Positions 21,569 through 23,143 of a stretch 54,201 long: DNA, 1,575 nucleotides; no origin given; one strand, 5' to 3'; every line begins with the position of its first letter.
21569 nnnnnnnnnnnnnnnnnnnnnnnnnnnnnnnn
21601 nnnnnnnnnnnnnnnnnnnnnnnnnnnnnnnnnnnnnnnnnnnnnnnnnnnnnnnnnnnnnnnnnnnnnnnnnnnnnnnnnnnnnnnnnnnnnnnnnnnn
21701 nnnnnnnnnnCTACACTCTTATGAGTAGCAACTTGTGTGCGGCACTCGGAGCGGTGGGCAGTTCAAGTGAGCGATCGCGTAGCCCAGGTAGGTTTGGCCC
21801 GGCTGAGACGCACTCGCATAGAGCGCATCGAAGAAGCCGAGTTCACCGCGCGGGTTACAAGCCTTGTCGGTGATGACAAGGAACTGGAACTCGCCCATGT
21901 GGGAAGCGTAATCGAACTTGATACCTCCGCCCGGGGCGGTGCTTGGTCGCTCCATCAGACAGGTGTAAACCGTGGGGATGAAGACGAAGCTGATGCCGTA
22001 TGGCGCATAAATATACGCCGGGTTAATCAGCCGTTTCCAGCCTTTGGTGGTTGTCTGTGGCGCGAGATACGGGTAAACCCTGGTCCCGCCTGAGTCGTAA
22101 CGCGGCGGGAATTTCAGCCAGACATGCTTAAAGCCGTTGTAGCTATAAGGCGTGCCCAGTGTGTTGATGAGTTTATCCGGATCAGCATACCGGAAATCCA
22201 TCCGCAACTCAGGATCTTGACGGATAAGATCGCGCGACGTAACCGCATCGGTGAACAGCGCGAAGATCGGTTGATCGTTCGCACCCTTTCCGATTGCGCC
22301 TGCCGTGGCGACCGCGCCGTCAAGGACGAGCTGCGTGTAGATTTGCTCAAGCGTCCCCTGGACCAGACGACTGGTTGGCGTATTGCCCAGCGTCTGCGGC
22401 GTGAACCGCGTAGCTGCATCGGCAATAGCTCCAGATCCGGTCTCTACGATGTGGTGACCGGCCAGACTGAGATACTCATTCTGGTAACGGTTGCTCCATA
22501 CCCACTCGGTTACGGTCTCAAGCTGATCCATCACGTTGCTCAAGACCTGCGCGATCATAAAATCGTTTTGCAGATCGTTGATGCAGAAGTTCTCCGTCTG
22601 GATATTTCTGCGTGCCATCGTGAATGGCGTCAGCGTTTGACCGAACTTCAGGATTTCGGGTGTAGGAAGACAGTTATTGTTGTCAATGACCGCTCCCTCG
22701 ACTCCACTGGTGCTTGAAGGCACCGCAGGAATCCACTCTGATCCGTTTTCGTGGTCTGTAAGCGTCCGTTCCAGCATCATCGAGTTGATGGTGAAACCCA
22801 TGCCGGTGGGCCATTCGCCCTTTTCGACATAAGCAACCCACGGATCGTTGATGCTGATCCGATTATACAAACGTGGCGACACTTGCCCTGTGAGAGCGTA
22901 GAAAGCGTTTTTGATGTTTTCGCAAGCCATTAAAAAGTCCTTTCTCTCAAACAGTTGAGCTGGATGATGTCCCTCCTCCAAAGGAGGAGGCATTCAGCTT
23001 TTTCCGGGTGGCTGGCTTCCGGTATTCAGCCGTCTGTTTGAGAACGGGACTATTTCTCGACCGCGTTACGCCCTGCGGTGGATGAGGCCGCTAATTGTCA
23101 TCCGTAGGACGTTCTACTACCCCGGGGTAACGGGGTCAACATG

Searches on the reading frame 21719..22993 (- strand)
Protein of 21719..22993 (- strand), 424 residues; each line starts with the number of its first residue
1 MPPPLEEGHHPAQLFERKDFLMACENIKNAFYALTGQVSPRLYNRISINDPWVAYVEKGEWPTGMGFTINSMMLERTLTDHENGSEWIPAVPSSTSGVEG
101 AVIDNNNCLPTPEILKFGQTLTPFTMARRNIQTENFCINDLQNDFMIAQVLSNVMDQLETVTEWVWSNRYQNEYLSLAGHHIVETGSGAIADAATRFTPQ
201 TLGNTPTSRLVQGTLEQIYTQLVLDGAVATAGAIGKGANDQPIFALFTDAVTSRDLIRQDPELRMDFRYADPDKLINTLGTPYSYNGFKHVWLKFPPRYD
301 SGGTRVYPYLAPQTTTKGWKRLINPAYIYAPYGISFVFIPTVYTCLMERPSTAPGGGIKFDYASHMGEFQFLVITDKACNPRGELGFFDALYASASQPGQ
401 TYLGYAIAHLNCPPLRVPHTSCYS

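Call 9: search_protein_families(library=phrogs, proteins=[window:21719-22993:-], max_evalue=0.01)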
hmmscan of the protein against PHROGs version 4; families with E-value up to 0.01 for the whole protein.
window:21719-22993:- (424 aa): 0 families

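Call 10: search_protein_families(library=pfam, proteins=[window:21719-22993:-], max_evalue=0.01)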
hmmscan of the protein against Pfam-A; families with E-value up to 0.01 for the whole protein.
window:21719-22993:- (424 aa): 0 families

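Call 63: search_solved_structures(query=window:21719-22993:-, max_evalue=1)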
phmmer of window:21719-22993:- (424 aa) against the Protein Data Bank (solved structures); distinct sequences matched with E-value up to 1: 0.
